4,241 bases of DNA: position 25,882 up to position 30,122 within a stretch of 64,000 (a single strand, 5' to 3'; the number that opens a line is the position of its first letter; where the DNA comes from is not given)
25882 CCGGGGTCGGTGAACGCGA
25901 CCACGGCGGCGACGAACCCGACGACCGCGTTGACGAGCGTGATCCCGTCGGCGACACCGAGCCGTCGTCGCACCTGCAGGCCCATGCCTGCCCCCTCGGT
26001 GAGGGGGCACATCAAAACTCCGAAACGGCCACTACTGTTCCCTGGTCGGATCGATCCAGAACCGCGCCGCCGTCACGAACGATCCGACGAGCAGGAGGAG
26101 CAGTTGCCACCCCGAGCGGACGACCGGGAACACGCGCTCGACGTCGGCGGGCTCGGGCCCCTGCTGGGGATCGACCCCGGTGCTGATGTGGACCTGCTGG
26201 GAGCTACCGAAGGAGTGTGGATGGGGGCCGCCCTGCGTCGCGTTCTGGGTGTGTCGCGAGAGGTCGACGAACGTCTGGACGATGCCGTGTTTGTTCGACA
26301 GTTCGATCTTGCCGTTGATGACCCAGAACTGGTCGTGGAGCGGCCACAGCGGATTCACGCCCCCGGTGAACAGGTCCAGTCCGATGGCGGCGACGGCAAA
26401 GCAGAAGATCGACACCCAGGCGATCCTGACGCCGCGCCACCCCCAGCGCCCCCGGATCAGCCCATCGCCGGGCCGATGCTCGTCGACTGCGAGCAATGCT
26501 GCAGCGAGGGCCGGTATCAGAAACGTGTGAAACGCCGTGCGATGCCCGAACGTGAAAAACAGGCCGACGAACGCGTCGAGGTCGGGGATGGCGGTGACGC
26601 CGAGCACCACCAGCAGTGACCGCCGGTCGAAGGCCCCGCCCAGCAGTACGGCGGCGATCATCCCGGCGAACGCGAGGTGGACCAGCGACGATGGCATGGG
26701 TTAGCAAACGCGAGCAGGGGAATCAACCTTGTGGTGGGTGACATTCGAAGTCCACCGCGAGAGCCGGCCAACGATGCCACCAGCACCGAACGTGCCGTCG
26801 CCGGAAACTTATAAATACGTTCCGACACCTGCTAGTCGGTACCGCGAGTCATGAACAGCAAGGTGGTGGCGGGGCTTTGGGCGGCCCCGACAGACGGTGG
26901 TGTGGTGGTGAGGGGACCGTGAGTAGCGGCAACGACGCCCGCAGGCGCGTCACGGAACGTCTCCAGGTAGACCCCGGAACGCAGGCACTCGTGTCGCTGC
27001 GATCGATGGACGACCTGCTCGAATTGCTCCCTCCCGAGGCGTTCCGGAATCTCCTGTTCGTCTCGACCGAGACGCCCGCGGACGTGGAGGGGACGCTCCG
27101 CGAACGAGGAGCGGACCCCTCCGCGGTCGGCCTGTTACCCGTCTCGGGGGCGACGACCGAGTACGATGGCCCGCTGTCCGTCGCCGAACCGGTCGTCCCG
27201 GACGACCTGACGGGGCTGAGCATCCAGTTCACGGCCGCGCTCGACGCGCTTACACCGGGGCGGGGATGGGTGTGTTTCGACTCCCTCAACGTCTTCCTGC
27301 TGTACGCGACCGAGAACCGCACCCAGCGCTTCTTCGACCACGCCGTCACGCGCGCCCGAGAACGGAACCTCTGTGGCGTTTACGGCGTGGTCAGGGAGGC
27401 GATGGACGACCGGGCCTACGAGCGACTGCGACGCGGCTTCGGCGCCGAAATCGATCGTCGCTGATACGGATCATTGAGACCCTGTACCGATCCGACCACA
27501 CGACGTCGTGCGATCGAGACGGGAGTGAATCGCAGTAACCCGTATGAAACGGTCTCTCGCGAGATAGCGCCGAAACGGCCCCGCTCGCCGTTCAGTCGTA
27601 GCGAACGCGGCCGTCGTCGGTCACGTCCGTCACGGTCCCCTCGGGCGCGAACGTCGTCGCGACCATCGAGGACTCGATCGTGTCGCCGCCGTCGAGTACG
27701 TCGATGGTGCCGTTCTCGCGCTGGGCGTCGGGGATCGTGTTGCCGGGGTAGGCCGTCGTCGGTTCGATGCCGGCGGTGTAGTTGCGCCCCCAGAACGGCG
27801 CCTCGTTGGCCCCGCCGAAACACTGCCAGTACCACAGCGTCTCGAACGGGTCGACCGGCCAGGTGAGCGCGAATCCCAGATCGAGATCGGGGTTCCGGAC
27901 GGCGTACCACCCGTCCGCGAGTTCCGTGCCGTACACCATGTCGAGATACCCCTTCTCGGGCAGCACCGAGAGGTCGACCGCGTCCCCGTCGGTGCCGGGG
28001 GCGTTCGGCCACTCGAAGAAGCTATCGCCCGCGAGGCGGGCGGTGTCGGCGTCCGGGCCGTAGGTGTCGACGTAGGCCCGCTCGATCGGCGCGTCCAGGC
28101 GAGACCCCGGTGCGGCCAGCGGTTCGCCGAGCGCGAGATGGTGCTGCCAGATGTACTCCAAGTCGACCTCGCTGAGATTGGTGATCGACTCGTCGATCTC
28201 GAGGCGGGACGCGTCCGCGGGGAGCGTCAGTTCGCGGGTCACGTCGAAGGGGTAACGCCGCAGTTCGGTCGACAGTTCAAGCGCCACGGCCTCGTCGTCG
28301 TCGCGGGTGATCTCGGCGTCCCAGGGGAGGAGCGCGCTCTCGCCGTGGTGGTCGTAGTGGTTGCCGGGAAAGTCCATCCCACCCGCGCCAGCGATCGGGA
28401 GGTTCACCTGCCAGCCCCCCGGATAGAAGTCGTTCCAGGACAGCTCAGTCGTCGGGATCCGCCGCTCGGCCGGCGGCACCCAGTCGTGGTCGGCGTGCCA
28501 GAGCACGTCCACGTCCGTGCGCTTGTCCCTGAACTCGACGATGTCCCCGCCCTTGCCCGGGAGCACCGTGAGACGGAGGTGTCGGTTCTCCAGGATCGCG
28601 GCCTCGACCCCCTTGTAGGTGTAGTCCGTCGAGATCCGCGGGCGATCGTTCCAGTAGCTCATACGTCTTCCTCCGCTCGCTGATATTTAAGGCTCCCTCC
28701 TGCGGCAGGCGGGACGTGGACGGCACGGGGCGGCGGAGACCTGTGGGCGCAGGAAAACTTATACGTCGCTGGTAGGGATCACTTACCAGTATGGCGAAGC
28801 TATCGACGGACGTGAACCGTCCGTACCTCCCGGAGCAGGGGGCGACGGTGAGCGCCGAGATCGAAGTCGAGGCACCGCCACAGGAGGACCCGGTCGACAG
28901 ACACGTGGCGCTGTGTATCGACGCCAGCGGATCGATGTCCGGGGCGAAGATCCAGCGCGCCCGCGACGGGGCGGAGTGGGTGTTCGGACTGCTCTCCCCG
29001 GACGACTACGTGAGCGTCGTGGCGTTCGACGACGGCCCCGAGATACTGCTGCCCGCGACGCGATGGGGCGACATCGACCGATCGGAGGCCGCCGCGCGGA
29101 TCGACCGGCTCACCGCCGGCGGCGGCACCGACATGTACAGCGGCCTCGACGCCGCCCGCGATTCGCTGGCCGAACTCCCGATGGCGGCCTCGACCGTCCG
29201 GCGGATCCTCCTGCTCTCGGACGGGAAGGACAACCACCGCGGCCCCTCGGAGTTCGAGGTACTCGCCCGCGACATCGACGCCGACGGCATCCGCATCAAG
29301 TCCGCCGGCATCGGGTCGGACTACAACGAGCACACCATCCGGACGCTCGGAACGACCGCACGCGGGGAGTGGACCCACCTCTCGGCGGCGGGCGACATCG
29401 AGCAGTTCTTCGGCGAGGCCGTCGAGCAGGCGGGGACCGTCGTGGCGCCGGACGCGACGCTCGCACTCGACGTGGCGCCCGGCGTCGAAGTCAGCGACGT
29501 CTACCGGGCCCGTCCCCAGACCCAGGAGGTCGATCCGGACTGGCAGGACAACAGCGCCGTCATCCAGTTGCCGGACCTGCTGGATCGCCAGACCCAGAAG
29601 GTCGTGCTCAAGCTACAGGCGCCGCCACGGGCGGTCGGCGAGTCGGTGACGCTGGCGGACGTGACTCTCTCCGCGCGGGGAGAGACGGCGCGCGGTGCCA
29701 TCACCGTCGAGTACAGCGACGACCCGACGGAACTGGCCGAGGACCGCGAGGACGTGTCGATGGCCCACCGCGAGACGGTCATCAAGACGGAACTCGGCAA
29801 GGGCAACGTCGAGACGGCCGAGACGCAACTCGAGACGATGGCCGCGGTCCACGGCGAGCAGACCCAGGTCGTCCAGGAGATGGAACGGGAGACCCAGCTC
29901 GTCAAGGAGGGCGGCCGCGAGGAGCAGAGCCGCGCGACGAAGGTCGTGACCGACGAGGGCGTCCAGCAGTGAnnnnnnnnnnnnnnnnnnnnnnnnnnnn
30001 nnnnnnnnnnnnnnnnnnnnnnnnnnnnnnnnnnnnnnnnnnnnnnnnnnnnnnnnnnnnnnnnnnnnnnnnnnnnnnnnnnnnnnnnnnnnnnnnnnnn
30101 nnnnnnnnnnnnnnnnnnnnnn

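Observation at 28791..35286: Five-gene cassette: vWA, Ser/Thr kinase-FHA, PP2C, zinc-ribbon-FHA, membrane zinc-ribbon protein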

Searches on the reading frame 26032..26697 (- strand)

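Call 13: search_protein_families(library=pfam, proteins=[window:26032-26697:-], max_evalue=0.001)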
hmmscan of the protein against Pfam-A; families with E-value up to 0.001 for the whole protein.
window:26032-26697:- (221 aa): 1 family
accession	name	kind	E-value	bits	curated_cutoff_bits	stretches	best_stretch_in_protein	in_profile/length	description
PF04307.19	YdjM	-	6.6e-06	26.2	29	1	7-125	6-124/176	YdjM inner membrane protein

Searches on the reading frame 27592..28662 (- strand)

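Call 13: search_protein_families(library=pfam, proteins=[window:27592-28662:-], max_evalue=0.001)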
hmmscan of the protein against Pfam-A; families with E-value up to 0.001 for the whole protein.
window:27592-28662:- (356 aa): 1 family
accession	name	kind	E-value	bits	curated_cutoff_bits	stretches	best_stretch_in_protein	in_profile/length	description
PF14486.12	DUF4432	-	1.7e-21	76.8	32.5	1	17-330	2-297/304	Domain of unknown function (DUF4432)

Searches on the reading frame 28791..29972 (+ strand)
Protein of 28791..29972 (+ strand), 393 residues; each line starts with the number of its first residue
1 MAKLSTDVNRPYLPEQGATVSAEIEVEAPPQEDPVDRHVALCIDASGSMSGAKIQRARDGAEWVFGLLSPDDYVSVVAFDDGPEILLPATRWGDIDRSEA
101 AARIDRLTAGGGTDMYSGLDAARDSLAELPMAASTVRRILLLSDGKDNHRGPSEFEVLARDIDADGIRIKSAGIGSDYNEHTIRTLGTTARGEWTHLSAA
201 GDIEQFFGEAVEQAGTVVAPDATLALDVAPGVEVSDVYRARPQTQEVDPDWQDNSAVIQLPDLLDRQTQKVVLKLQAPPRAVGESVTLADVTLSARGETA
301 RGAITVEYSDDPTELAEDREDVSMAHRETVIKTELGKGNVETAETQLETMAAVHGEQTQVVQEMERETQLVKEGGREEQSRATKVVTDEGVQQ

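Call 4: search_protein_families(library=pfam, proteins=[window:28791-29972:+], max_evalue=0.01)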
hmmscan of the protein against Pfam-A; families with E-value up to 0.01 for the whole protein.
window:28791-29972:+ (393 aa): 3 families
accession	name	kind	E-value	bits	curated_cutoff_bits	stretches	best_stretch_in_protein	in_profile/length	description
PF13519.12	VWA_2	-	8.1e-17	62.2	27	1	39-146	1-107/107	von Willebrand factor type A domain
PF00092.34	VWA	-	2.2e-14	54.5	23.8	1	39-198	2-163/174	von Willebrand factor type A domain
PF05762.20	VWA_CoxE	-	0.005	16.7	26.4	0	38-150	58-164/222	VWA domain containing CoxE-like protein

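Call 6: search_solved_structures(query=window:28791-29972:+, max_evalue=0.01, show_alignments=1)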
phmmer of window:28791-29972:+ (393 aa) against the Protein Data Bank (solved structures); distinct sequences matched with E-value up to 0.01: 19.
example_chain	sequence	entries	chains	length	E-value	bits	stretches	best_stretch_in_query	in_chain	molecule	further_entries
8s05_A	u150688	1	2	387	1.4e-08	37.5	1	38-215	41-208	Conserved protein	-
2x31_A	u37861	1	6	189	1e-05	28.1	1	35-149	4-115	MAGNESIUM-CHELATASE 60 KDA SUBUNIT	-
5a8j_A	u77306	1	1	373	0.00029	23.4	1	38-236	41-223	VWA2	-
6jp8_F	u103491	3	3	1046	0.00032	23.2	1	38-211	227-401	Voltage-dependent calcium channel subunit alpha-2/delta-1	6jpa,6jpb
8eog_D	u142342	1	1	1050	0.00032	23.2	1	38-211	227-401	Voltage-dependent calcium channel subunit alpha-2/delta-1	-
6jp5_F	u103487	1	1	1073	0.00033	23.2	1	38-211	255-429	Voltage-dependent calcium channel subunit alpha-2/delta-1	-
7jpk_F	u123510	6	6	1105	0.00035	23.1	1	38-211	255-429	Voltage-dependent calcium channel subunit alpha-2/delta-1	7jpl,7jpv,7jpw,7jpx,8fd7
8e56_F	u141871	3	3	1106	0.00035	23.1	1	38-211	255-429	Voltage-dependent calcium channel subunit alpha-2/delta-1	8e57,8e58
5gjv_F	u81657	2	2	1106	0.00035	23.1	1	38-211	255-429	Voltage-dependent calcium channel subunit alpha-2/delta-1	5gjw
3jbr_F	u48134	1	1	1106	0.00038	23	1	38-211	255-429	Voltage-dependent calcium channel subunit alpha-2/delta-1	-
6pyo_A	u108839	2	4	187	0.0005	22.6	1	37-149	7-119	cDNA FLJ56608, highly similar to Homo sapiens chloride channel, calcium activated, family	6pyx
9vlg_A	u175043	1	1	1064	0.00053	22.5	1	38-209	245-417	Isoform 2 of Voltage-dependent calcium channel subunit alpha-2/delta-1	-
8hlp_F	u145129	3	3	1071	0.00055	22.5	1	38-209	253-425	Voltage-dependent calcium channel subunit alpha-2/delta-1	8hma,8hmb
7xlq_D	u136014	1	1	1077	0.00055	22.4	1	38-209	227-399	Voltage-dependent calcium channel subunit alpha-2/delta-1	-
8if3_A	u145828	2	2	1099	0.00056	22.4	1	38-209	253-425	Voltage-dependent calcium channel subunit alpha-2/delta-1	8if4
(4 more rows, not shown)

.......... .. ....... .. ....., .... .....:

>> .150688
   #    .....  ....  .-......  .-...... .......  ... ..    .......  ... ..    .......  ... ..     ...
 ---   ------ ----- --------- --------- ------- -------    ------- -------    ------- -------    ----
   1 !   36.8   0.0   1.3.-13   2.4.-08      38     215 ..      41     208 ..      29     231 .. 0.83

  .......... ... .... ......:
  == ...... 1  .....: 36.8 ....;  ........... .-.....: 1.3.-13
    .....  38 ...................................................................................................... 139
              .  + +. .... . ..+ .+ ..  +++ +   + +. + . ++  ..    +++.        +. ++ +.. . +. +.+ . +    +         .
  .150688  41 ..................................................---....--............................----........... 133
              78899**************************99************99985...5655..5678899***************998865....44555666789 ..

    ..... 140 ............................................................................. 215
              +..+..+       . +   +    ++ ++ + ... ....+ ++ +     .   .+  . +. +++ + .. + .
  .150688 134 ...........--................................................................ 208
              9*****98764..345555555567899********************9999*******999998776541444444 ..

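Call 15: find_homologous_proteins(query=window:28791-29972:+, max_evalue=0.00001)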
Query window:28791-29972:+ (393 aa): 689 proteins with E <= 0.00001 among 8000 candidates; the best 120 are listed.
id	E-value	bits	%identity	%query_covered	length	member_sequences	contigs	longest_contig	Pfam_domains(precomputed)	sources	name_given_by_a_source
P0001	6.1e-250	847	100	100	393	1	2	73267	PF00092.35,PF13519.13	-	-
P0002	8.4e-192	655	77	99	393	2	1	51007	PF13768.13,PF00092.35,PF13519.13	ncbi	-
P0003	9.2e-177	606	72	100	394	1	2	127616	PF13768.13,PF00092.35,PF13519.13,PF05762.21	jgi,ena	jgi:Ca-activated chloride channel family protein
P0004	2.6e-174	598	71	100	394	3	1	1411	PF13768.13,PF00092.35,PF13519.13,PF05762.21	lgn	-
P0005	2.1e-166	572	69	100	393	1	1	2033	PF00092.35,PF13519.13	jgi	-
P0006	1.1e-163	563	67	100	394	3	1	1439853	PF00092.35,PF13519.13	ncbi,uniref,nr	ncbi:vWA domain-containing protein [Haloarcula amylovorans]|uniref:vWA domain-containing protein n=1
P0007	9.8e-163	560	67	99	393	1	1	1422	PF00092.35,PF13519.13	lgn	-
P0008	5.2e-161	554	67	100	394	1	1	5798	PF13768.13,PF00092.35,PF13519.13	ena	-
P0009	1.4e-160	552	66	100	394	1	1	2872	PF13768.13,PF00092.35,PF13519.13,PF05762.21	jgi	-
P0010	1.6e-160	552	67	100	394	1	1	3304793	PF13768.13,PF00092.35,PF13519.13,PF05762.21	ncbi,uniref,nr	ncbi:vWA domain-containing protein [Haloarcula litorea]|uniref:vWA domain-containing protein n=1 Tax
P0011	1.2e-159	549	66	100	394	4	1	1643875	PF13768.13,PF00092.35,PF13519.13,PF05762.21,PF09967.16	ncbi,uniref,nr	ncbi:VWA domain-containing protein [Halomicroarcula sp. S1AR25-4]|uniref:vWA domain-containing prote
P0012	1.3e-159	549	66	99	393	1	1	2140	PF13768.13,PF00092.35,PF13519.13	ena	-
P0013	1.3e-159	549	66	100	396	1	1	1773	PF13768.13,PF00092.35,PF13519.13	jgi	-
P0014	1.3e-158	546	65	100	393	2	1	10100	PF00092.35,PF13519.13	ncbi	-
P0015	2.9e-158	545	67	99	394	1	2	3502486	PF13768.13,PF00092.35,PF13519.13,PF05762.21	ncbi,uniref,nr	ncbi:VWA domain-containing protein [Halomicroarcula sp. GCM10025817]|uniref:vWA domain-containing pr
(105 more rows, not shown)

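Call 37: predict_structure(alignment_id=A1)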
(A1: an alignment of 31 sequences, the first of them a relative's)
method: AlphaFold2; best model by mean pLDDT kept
length: 393 residues; sequences in the alignment: 31
mean_pLDDT: 87.6   pTM: 0.85
mean pLDDT of the five models: 87.6, 87.4, 87.3, 85.8, 85.0
residues with pLDDT >= 90: 205; 70-90: 172; 50-70: 8; < 50: 8
segments of 3 or more residues with pLDDT < 50: 386-393
pLDDT, mean of each block of 10 residues (from residue 1): 88 95 86 87 93 93 94 96 95 95 91 92 93 90 90 91 93 86 87 87 90 88 93 87 78 91 83 94 95 89 96 88 83 80 86 80 84 76 51 28
secondary structure, 60 per line:
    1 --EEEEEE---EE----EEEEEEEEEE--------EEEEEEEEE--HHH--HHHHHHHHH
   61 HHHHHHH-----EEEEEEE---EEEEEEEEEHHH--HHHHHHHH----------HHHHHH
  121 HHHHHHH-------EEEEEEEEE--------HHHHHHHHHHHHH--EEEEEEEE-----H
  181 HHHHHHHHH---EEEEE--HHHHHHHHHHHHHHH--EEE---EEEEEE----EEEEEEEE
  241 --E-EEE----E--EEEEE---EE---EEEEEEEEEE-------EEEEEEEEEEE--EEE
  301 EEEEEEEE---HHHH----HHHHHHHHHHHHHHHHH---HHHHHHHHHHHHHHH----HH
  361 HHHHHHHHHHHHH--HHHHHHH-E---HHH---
elements in order: E3-8 E18-27 E36-44 H52-67 E73-79 E83-91 H97-104 H115-127 E135-143 H152-164 E167-174 H180-189 E193-197 H200-214 E217-219 E223-228 E233-240 E245-247 E255-259 E268-277 E285-295 E298-308 H312-315 H320-336 H340-354 H359-373 H376-382

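Call 39: fold_search(model_id=the predicted structure, library=pdb)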
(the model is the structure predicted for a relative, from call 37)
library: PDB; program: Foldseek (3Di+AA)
matches with E <= 10: 1433; with E <= 0.001: 412
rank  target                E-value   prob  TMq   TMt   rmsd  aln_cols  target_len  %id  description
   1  4fx5                  2.1e-27  1.00  0.76  0.71   3.9       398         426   19  von Willebrand factor type A from Catenulispora acidiphila (released 2012-07-18)
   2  8s05_A                1.1e-24  1.00  0.70  0.72   4.5       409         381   17  ArnAB complex an archaeal ortholog of the Sec23/24 core motif (released 2025-10-29)
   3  8s05_B                7.3e-24  1.00  0.70  0.73   4.5       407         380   17  ArnAB complex an archaeal ortholog of the Sec23/24 core motif (released 2025-10-29)
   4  5a8j                  1.9e-18  1.00  0.64  0.68   5.3       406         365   16  Crystal structure of the ArnB paralog VWA2 from Sulfolobus acidocaldarius (released 2016-06-22)
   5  6m3y                  4.7e-16  1.00  0.39  0.20  11.3       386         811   12  Crystal structure of pilus adhesin, SpaC from Lactobacillus rhamnosus GG - open conformation (released 2020-07-29)
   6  6m48_B                4.2e-15  1.00  0.37  0.20  11.8       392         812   12  Crystal structure of pilus adhesin, SpaC from Lactobacillus rhamnosus GG - P21212 form (released 2020-07-29)
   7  6m48_A                9.0e-15  1.00  0.39  0.20  11.0       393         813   12  Crystal structure of pilus adhesin, SpaC from Lactobacillus rhamnosus GG - P21212 form (released 2020-07-29)
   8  7w6b                  9.0e-15  1.00  0.39  0.21  10.3       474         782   11  Crystal Structure of PitA from pilus islet-2 of Streptococcus oralis (released 2022-06-01)
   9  6to1                  2.4e-14  1.00  0.29  0.21  19.9       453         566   12  Crystal structure of three N-terminal domains of the type V pili tip protein Mfa5 from Porphyromonas gingivalis (released 2020-12-02)
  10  6bxj                  2.7e-14  1.00  0.41  0.28   9.7       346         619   13  Structure of a single-chain beta3 integrin (released 2018-10-03)
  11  6fpy_A                5.7e-14  1.00  0.53  0.37  10.3       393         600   14  Inter-alpha-inhibitor heavy chain 1, wild type (released 2019-02-27)
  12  6bxb_A                5.7e-14  1.00  0.41  0.36  11.3       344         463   12  Crystal structure of an extended b3 integrin P33 (released 2018-08-01)
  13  6fpz_A                7.6e-14  1.00  0.52  0.37  10.4       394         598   14  Inter-alpha-inhibitor heavy chain 1, D298A (released 2019-02-27)
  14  9rt2_C1               9.6e-14  1.00  0.41  0.57  12.6       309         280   17  NetF - ANTXR2 structure (C4) (released 2026-02-18)
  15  6ckb_A                9.6e-14  1.00  0.39  0.34   9.5       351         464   12  Crystal structure of an extended beta3 integrin P33 (released 2018-08-01)
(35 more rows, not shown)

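Call 41: find_related_loci(query=A1, collection=genome_contigs, flank=9000)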
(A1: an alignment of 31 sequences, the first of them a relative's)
Query A1 (393 aa) in genome_contigs; peptide patterns used: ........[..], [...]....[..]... (x = any residue, [..] = any of these).
157 stretches matched a pattern; 58 encode a relative of the query (tblastn E <= 1e-3); 56 distinct loci.
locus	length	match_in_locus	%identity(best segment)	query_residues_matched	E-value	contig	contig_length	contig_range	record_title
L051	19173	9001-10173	77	2-392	0e+0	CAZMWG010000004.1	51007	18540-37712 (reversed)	MAG TPA_asm: uncultured Halobacteriales archaeon isolate SRP090399_co1_57 genome assembly, contig: NODE_162_length_51007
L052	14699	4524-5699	67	2-393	4e-172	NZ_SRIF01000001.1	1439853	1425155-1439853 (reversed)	Haloarcula amylovorans strain LR21 scaffold1, whole genome shotgun sequence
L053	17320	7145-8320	67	2-393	2e-169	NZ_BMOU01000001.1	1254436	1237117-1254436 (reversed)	Haloarcula pellucida strain JCM 17820 sequence01, whole genome shotgun sequence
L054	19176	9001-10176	66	2-393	6e-169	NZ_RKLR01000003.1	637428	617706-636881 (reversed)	Haloarcula rubra strain F13 NODE_3_length_637428_cov_35.537473, whole genome shotgun sequence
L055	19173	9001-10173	67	3-393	5e-167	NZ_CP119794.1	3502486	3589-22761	Haloarcula regularis strain SYNS111 chromosome, complete genome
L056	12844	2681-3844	66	1-388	5e-166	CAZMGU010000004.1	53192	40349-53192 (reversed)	MAG TPA_asm: uncultured Halobacteriales archaeon isolate binchicken_co207_47 genome assembly, contig: NODE_321_length_53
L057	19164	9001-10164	65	1-388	3e-163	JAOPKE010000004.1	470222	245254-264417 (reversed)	Halobacteria archaeon HArc-gm2 NODE_4, whole genome shotgun sequence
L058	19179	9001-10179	63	1-392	2e-162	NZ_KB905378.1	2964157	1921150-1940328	Halomicrobium katesii DSM 19301 HalkaDRAFT_scaffold1.1, whole genome shotgun sequence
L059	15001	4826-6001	64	2-393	3e-162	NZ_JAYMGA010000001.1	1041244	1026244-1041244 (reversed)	Haloarcula sediminis strain CK38 CKN38_ctg001, whole genome shotgun sequence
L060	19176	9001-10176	65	2-393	3e-162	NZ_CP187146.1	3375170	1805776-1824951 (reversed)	Haloarcula salina strain MBLA0135 chromosome, complete genome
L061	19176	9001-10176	65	2-393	6e-162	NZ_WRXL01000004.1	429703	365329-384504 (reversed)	Haloarcula salina strain YGHS18 scaffold4, whole genome shotgun sequence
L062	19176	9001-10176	64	2-393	2e-161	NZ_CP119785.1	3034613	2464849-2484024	Haloarcula rara strain SHR3 chromosome, complete genome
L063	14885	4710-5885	64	2-393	2e-161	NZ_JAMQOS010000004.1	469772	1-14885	Haloarcula onubensis strain S3CR25-11 NODE_4_length_469772_cov_60.014762, whole genome shotgun sequence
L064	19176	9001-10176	64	2-393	5e-161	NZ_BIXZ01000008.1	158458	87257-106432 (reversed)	Haloarcula mannanilytica strain MD-130 sequence08, whole genome shotgun sequence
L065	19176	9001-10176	63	2-393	1e-160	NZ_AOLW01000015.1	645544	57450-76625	Haloarcula amylolytica JCM 13557 contig_15, whole genome shotgun sequence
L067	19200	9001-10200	62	2-393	3e-160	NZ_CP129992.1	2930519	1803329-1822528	Salinibaculum rarum strain KK48 chromosome, complete genome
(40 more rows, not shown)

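Call 45: search_protein_families(library=pfam, proteins=[L067:7729-8751:+, L067:12485-13645:+, L067:13707-14384:+, L067:14681-15565:+], max_evalue=0.001)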
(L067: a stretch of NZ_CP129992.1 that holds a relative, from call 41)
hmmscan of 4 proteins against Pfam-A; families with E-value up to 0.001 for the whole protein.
L067:7729-8751:+ (340 aa): 1 family
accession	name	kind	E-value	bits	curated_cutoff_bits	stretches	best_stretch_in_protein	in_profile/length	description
PF01507.26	PAPS_reduct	-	1.7e-17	64.5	22.5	2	180-246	84-147/175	Phosphoadenosine phosphosulfate reductase domain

L067:12485-13645:+ (386 aa): 0 families

L067:13707-14384:+ (225 aa): 0 families

L067:14681-15565:+ (294 aa): 2 families
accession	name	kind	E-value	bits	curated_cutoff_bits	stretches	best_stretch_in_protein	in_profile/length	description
PF01956.21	EMC3_TMCO1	-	4.5e-42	144.1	27.1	1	125-290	1-168/169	Integral membrane protein EMC3/TMCO1-like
PF02096.25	60KD_IMP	-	7.3e-05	23.2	35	1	140-250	5-90/163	60Kd inner membrane protein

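Call 75: search_protein_families(library=padloc, proteins=[window:28791-29972:+], max_evalue=0.001)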
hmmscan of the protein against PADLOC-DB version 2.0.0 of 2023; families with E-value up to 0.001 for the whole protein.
window:28791-29972:+ (393 aa): 0 families

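Call 76: search_protein_families(library=ncbifam, proteins=[window:28791-29972:+], max_evalue=0.001)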
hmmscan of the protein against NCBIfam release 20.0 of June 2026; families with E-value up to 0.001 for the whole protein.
window:28791-29972:+ (393 aa): 3 families
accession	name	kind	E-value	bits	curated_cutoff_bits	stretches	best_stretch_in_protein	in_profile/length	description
TIGR03788.1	marine_srt_targ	equivalog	1.8e-21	76.3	551.65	1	31-283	266-518/629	marine proteobacterial sortase target protein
TIGR00868.1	hCaCC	subfamily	4.2e-06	24.8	900.85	1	37-150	305-419/863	calcium-activated chloride channel protein 1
TIGR02031.1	BchD-ChlD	equivalog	2.5e-05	23.2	499.55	1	36-148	423-533/608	magnesium chelatase ATPase subunit D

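Call 107: search_protein_families(library=padloc, proteins=[window:28791-29972:+], max_evalue=10)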
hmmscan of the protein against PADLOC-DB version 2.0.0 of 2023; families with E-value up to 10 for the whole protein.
window:28791-29972:+ (393 aa): 0 families
